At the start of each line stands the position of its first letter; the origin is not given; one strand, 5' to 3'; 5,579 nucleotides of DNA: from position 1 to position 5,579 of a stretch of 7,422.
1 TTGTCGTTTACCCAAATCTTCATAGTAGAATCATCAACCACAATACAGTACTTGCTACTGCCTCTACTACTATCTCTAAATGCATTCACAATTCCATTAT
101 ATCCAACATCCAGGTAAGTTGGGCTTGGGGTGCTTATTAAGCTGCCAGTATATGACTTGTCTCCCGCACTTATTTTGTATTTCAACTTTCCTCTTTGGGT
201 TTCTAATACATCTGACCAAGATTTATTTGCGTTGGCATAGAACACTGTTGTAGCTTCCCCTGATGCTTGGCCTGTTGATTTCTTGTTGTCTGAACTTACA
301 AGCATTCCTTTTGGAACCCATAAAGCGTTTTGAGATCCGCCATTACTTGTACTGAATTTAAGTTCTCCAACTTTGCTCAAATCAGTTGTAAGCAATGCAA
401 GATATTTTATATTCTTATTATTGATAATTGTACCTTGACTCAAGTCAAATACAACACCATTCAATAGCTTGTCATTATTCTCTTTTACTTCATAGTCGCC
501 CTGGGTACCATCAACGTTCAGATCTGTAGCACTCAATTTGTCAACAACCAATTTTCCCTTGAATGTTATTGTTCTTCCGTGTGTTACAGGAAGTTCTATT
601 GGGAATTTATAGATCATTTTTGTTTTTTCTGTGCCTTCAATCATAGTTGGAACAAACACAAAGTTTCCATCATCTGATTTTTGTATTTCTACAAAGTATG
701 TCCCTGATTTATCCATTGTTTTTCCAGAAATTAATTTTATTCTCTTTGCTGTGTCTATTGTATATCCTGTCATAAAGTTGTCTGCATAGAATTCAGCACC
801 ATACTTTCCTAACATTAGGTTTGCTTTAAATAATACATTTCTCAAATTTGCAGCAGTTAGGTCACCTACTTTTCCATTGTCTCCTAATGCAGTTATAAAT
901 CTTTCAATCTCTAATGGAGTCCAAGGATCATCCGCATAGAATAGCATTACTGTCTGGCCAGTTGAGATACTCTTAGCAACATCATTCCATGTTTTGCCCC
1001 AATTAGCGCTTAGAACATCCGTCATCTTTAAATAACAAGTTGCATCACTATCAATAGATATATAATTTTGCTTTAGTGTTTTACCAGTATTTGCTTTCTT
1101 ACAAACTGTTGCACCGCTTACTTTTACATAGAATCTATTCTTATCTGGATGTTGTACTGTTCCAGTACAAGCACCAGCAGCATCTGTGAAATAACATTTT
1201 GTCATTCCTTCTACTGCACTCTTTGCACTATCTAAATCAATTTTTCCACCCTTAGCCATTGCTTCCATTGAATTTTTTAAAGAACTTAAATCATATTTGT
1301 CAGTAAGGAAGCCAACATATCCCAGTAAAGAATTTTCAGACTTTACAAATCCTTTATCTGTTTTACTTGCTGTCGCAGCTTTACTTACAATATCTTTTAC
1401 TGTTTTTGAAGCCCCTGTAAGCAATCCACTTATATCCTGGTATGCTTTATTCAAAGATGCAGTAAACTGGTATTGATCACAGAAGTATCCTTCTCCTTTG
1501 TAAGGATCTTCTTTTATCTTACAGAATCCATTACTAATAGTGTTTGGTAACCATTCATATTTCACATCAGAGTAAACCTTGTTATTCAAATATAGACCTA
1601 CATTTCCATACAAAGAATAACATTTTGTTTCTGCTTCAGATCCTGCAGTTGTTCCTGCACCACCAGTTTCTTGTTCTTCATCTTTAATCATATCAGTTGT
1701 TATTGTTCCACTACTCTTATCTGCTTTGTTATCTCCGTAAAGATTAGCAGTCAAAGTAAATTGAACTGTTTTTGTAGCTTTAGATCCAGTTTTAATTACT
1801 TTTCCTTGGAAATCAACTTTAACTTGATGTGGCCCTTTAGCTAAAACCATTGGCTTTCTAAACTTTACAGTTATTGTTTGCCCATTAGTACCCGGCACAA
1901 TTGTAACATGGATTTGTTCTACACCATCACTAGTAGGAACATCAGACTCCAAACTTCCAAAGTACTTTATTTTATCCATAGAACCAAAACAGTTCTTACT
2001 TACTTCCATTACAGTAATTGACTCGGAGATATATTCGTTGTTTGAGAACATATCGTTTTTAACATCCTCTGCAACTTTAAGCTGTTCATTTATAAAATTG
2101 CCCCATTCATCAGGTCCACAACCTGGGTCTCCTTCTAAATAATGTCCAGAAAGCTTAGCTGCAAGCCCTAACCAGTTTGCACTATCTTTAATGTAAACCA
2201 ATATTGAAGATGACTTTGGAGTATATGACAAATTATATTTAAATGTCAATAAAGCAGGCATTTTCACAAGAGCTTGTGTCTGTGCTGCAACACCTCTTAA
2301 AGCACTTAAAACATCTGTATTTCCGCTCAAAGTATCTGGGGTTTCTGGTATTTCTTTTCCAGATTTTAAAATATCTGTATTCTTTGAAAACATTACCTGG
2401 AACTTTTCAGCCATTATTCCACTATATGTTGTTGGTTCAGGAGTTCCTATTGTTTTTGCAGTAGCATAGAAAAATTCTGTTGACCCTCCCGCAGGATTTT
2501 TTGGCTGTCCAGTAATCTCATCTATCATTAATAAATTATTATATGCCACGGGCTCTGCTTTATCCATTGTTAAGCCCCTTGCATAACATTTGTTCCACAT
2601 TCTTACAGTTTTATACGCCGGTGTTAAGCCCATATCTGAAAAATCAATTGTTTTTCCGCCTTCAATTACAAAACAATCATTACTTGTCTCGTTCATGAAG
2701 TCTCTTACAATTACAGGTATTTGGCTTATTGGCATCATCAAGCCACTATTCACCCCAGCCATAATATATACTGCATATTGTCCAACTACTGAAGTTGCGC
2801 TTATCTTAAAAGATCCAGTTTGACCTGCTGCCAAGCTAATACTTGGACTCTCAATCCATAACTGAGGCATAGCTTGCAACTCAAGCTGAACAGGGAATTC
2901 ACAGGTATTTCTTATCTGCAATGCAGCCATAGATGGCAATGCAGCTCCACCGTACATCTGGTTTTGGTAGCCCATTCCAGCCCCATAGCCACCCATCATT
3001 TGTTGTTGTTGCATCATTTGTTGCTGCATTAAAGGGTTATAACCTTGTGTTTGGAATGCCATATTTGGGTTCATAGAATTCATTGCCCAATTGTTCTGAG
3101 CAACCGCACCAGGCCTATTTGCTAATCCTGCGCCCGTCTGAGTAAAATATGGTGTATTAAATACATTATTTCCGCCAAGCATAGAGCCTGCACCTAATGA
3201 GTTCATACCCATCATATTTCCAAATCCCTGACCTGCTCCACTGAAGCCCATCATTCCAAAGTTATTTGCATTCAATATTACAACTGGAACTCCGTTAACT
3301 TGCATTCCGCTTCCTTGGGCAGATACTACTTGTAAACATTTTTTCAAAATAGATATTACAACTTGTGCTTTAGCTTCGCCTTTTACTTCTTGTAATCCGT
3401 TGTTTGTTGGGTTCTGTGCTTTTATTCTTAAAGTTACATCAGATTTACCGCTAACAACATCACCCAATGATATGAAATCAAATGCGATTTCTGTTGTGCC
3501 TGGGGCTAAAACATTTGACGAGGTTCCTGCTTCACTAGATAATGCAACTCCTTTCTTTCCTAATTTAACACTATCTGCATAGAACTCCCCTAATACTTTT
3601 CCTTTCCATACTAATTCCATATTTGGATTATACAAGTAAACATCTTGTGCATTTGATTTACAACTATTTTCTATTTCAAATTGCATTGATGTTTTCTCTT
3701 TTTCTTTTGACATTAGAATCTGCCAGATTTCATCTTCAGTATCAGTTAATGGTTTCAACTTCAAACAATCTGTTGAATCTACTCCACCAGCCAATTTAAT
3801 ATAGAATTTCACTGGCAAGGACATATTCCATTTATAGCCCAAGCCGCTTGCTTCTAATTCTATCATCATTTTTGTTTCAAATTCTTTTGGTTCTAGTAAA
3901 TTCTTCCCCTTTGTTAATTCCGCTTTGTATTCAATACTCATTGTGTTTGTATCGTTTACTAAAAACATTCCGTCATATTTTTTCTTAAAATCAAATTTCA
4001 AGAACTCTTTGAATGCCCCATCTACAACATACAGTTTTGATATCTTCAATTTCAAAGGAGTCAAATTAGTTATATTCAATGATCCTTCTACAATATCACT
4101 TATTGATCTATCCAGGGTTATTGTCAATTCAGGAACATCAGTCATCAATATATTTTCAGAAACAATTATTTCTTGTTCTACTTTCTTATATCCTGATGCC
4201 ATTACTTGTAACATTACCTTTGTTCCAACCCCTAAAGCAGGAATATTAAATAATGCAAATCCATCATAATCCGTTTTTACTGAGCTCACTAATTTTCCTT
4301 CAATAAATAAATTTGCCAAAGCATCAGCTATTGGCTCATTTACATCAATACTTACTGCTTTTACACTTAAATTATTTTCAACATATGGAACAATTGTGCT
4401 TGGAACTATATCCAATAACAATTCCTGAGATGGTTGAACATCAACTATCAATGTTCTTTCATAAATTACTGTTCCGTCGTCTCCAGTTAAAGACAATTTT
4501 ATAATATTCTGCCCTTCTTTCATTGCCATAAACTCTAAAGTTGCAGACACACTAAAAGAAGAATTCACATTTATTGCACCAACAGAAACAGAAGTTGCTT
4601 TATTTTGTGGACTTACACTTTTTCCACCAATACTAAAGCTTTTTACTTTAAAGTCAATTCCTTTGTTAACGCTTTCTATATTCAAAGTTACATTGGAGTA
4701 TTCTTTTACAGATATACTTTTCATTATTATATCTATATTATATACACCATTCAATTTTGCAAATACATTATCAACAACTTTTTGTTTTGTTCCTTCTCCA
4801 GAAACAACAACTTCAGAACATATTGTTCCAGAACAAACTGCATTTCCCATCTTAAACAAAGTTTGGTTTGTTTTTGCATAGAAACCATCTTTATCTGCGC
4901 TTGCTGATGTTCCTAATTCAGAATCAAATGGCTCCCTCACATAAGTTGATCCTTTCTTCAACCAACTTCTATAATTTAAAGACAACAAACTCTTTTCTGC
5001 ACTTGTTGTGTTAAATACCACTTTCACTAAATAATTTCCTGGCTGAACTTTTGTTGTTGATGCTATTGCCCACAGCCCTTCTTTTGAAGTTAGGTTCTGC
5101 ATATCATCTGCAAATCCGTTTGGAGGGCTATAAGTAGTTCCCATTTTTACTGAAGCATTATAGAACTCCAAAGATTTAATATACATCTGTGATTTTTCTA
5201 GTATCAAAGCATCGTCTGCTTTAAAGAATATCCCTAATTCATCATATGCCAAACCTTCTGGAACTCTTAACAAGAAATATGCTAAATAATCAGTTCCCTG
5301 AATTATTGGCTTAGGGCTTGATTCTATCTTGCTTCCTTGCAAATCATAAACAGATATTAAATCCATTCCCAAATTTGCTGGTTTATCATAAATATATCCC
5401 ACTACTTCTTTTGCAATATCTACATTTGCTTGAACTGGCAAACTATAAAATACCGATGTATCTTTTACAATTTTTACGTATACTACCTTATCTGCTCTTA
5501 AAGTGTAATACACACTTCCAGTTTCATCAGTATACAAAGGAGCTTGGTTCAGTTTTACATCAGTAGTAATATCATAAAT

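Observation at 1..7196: One giant, still-incomplete surface-protein gene fills 97% of the window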

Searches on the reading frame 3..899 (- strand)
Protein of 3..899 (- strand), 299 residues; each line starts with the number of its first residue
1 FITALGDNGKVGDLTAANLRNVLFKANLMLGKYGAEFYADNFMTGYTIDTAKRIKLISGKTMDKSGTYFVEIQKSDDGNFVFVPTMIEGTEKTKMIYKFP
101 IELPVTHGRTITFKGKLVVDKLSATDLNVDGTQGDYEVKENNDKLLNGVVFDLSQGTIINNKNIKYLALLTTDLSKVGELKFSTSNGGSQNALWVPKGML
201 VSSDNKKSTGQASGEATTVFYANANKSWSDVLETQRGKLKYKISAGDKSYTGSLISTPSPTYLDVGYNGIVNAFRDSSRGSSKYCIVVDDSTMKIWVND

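Call 68: search_protein_families(library=pfam, proteins=[window:3-899:-], max_evalue=1)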
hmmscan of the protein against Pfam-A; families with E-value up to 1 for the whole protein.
window:3-899:- (299 aa): 1 family
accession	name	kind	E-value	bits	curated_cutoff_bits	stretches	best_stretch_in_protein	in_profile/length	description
PF08237.17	PE-PPE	-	0.1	12.5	21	1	143-190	46-94/228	PE-PPE domain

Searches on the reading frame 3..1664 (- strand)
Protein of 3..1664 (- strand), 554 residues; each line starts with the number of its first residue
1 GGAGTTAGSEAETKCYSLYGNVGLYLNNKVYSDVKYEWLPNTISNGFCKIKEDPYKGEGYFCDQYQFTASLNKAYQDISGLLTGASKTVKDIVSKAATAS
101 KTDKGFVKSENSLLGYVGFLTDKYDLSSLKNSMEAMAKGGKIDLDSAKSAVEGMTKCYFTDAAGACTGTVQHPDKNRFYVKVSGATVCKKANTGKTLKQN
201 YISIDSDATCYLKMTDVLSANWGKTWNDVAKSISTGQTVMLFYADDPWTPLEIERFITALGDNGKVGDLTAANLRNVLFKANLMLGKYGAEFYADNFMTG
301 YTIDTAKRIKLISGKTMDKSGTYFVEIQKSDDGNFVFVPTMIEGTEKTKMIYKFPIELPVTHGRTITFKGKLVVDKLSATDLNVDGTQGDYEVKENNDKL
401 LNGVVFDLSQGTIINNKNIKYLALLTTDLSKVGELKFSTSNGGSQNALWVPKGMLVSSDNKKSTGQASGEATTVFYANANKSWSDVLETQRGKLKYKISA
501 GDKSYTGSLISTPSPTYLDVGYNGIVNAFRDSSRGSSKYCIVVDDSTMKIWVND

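Call 20: find_homologous_proteins(query=A1, max_evalue=0.001)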
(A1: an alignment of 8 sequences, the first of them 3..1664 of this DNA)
Query A1 (8 sequences): 8000 candidates shared short words with the query, none scored E <= 0.001.

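Call 38: predict_structure(alignment_id=A2)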
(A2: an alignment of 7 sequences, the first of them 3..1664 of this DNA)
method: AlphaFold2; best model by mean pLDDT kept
length: 554 residues; sequences in the alignment: 7
mean_pLDDT: 30.8   pTM: 0.23
mean pLDDT of the five models: 30.8, 29.4, 28.8, 28.3, 28.3
residues with pLDDT >= 90: 0; 70-90: 0; 50-70: 0; < 50: 554
segments of 3 or more residues with pLDDT < 50: 1-554
pLDDT, mean of each block of 10 residues (from residue 1): 27 22 22 24 33 33 40 41 34 34 26 28 33 29 39 33 29 27 23 26 24 30 34 28 24 29 30 28 30 29 28 35 39 40 31 30 35 33 36 36 30 26 27 29 28 25 27 26 36 31 30 28 36 44 36 44
secondary structure, 60 per line:
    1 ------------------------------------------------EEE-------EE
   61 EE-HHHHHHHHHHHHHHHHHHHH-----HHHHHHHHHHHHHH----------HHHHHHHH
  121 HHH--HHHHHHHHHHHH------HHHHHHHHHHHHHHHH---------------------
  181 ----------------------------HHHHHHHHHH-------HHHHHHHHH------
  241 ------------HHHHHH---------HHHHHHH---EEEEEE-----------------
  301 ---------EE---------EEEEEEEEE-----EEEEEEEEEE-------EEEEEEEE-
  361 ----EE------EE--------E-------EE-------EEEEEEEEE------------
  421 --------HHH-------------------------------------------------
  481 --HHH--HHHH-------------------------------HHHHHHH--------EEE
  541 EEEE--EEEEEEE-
elements in order: E49-51 E59-62 H64-83 H89-102 H113-123 H126-137 H144-159 H209-218 H226-234 H253-258 H268-274 E278-283 E321-329 E335-344 E352-359 E400-408 H488-491 H523-529 E538-544 E547-553
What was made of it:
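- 3..1664 (-): C-terminal 'head' domain, aa 1845-2398. It is a divergent member of the family-defining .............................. domain; the window's versions of those motifs are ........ ... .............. ... KIWVND. The window's own domain could not be modelled (pLDDT 30.8; call 38).
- Tried and rejected: Structure prediction of the window's own head with a 7-sequence alignment failed (pLDDT 30.8; call 38), so no fold search was run on it.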

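Call 39: search_protein_representatives(alignment_id=A2)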
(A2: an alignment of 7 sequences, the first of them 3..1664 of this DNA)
Query: 7 sequences, 682 profile positions. Proteins with E-value up to 0.001 (for the whole library): 778; up to 1e-10: 690; up to 1e-30: 497. The best 150 are listed.
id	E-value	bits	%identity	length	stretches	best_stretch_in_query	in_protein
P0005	1.7e-227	773.7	-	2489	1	8-681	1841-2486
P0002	2.0e-217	740.4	-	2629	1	1-661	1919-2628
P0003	9.5e-206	701.8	-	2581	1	9-682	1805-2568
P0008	5.2e-176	603.6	-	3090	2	218-676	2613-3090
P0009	3.1e-156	538.2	-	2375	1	3-677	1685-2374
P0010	1.8e-148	512.6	-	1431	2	226-676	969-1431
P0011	2.5e-146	505.5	-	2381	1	1-676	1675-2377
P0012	1.0e-144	500.1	-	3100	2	212-676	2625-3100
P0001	1.4e-141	489.8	-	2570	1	1-681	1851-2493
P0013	4.1e-139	481.6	-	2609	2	230-672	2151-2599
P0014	8.8e-134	464.0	-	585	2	228-670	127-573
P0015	4.9e-133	461.6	-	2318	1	4-676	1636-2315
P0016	5.5e-132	458.1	-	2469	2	218-677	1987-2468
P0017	3.8e-131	455.3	-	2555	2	223-676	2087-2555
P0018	1.6e-129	449.9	-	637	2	237-675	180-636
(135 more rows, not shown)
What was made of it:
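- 3..1664 (-): The family profile finds 778 clusters (call 39).
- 778 clusters at 50% identity, almost all 2,300-3,100 aa with the head at the C-terminus (call 39).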

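Call 79: search_protein_families(library=pfam, alignment_id=A5, max_evalue=0.001)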
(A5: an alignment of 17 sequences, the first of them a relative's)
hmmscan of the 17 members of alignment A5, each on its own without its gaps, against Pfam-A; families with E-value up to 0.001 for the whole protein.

A. member 1, P0008 (3090 aa): 5 families
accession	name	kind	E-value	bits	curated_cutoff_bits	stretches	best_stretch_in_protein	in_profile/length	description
PF13620.12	CarboxypepD_reg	-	5.4e-14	52.7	32.3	1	68-139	2-76/82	Carboxypeptidase regulatory-like domain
PF17789.7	MG4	-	4.5e-07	30.4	24.7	0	70-108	20-60/95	Macroglobulin domain MG4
PF13715.12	CarbopepD_reg_2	-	1.6e-06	28.5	32.2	0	71-144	4-77/88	CarboxypepD_reg-like domain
PF02369.22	Big_1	-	4.3e-05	24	34.9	1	59-119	12-79/93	Bacterial Ig-like domain (group 1)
PF17210.9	SdrD_B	-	9e-05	23.1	29.7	0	267-327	27-89/112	SdrD B-like domain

B. families by the number of members that match (of 17 scanned): 16 families
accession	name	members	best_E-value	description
PF13620.12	CarboxypepD_reg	17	5.7e-33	Carboxypeptidase regulatory-like domain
PF11974.14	bMG3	13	4.1e-14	Bacterial alpha-2-macroglobulin MG3 domain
PF17802.7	SpaA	11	5.2e-10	Prealbumin-like fold domain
PF02369.22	Big_1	11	3.3e-09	Bacterial Ig-like domain (group 1)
PF24025.1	Ig_DR_A0283-like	8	2e-06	DR_A0283-like, Ig-like domain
PF17210.9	SdrD_B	6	9.2e-12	SdrD B-like domain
PF17789.7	MG4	6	4.5e-07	Macroglobulin domain MG4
PF13715.12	CarbopepD_reg_2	6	1.6e-06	CarboxypepD_reg-like domain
PF24107.1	DUF7382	4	4.6e-07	Domain of unknown function (DUF7382)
PF10670.15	DUF4198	2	2.9e-06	Domain of unknown function (DUF4198)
PF07495.19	Y_Y_Y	2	0.00014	Y_Y_Y domain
PF10577.15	FAM171A1-2-B_N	1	1.2e-07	FAM171A1/A2/B, N-terminal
PF00041.27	fn3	1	4.6e-06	Fibronectin type III domain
PF22352.2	K319L-like_PKD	1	2.3e-05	K319L-like, PKD domain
PF20598.4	DUF6795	1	0.00014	Domain of unknown function (DUF6795)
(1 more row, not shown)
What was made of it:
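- Purely structural domain content (call 79).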

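Call 87: find_related_loci(query=window:3-1664:-, collection=metagenome_contigs, flank=3000)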
Query window:3-1664:- (554 aa) in metagenome_contigs; peptide patterns used: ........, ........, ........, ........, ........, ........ (x = any residue, [..] = any of these).
26 stretches matched a pattern; 1 encode a relative of the query (tblastn E <= 1e-3); 1 distinct loci.
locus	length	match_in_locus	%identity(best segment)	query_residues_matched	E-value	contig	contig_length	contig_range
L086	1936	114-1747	47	14-554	3e-86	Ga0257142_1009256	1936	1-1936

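Call 104: search_solved_structures(query=A5, max_evalue=0.1)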
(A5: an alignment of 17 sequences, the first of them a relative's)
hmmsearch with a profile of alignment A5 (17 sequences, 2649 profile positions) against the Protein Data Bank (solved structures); distinct sequences matched with E-value up to 0.1: 9.
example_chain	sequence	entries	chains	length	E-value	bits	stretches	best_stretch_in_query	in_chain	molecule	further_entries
9y63_A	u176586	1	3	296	0.0011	19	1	947-1015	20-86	Protein FAM171A1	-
9c7v_B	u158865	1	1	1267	0.0018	18.2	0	281-399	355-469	BOS complex subunit NOMO2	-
3e8v_A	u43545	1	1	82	0.0062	16.4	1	433-505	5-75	Possible transglutaminase-family protein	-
9hfj_A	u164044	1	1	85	0.0063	16.4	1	70-156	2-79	SusC homolog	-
4u3s_B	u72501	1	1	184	0.031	14.1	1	264-329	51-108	Cellulosomal scaffoldin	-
4wi0_B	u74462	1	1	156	0.032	14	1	264-329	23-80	Cellulosomal scaffoldin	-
2igl_A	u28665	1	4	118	0.042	13.6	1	947-1000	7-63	Transthyretin-like protein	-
2g2n_A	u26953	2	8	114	0.046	13.5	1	947-1000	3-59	Transthyretin-like protein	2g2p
3phs_A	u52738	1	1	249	0.048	13.5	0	458-550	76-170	Cell wall surface anchor family protein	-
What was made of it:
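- The nearest solved relatives are prealbumin-fold rods and domains such as NOMO2 (call 104).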

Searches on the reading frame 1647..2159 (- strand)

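Call 68: search_protein_families(library=pfam, proteins=[window:1647-2159:-], max_evalue=1)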
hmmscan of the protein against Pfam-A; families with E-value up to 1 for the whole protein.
window:1647-2159:- (171 aa): 1 family
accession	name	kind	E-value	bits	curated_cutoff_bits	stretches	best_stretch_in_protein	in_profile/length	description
PF04969.22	CS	-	0.13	13.7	21.3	1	108-158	23-72/78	CS domain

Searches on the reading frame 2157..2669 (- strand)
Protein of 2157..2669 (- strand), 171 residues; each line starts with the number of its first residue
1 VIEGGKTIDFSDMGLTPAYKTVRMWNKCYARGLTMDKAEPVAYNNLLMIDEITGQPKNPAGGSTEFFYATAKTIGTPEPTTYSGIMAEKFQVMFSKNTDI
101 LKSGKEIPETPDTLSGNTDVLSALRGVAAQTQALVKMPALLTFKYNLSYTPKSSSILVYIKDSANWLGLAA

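Call 68: search_protein_families(library=pfam, proteins=[window:2157-2669:-], max_evalue=1)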
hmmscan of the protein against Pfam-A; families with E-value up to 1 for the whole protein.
window:2157-2669:- (171 aa): 0 families
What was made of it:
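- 1665..2921 (-): Subfamily-specific region, aa 1426-1844. A β-rich module (1426-1547) is shared with P0002/P0003. It is followed by the fastest-evolving stretch of the protein. No Pfam hit (call 68).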

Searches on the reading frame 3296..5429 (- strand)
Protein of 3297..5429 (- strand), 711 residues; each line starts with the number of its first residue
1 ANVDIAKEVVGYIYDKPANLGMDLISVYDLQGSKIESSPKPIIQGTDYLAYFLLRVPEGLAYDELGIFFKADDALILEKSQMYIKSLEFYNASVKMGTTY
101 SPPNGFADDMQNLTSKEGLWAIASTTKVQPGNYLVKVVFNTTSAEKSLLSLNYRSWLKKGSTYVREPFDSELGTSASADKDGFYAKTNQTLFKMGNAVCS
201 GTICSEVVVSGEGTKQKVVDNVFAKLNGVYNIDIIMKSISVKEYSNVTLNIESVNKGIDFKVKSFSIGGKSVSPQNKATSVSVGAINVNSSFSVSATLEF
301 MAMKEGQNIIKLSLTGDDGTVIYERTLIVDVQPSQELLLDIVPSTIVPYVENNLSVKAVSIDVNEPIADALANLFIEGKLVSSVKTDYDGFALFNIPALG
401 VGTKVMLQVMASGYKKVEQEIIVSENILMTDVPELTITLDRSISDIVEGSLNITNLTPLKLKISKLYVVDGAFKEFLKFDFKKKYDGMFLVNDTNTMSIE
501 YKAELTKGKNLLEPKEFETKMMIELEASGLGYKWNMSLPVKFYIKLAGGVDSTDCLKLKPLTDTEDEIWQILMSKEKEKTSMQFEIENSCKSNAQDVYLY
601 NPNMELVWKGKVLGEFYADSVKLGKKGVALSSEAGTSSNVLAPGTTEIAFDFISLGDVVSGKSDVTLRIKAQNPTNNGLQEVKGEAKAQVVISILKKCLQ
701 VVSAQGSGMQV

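Call 22: find_homologous_proteins(query=window:3296-5429:-, max_evalue=0.001)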
Query window:3296-5429:-: 8000 candidates shared short words with the query, none scored E <= 0.001.
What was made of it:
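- Tried and rejected: find_homologous_proteins with the head alignment and with aa 590-1300 returned nothing (calls 20, 22).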

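Call 95: find_related_loci(query=window:3297-5429:-, collection=viral_contigs, flank=10000)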
Query window:3297-5429:- (711 aa) in viral_contigs; peptide patterns used: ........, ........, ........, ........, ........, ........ (x = any residue, [..] = any of these).
1 stretches matched a pattern, but none encodes a relative of the query by tblastn (E <= 1e-3).
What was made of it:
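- Tried and rejected: There are no relatives in IMG/VR (call 95), so a viral origin was dropped.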

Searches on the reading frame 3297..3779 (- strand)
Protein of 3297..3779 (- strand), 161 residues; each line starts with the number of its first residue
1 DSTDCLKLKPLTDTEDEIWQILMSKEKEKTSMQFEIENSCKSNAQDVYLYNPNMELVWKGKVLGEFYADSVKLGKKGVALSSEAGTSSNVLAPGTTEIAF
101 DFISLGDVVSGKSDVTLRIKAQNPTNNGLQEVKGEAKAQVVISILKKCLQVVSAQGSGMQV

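Call 68: search_protein_families(library=pfam, proteins=[window:3297-3779:-], max_evalue=1)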
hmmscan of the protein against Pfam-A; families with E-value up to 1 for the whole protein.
window:3297-3779:- (161 aa): 1 family
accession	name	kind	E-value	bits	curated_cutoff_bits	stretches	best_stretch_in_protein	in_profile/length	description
PF23954.1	DUF7283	-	0.19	12.1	27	1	65-113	57-105/142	Family of unknown function (DUF7283)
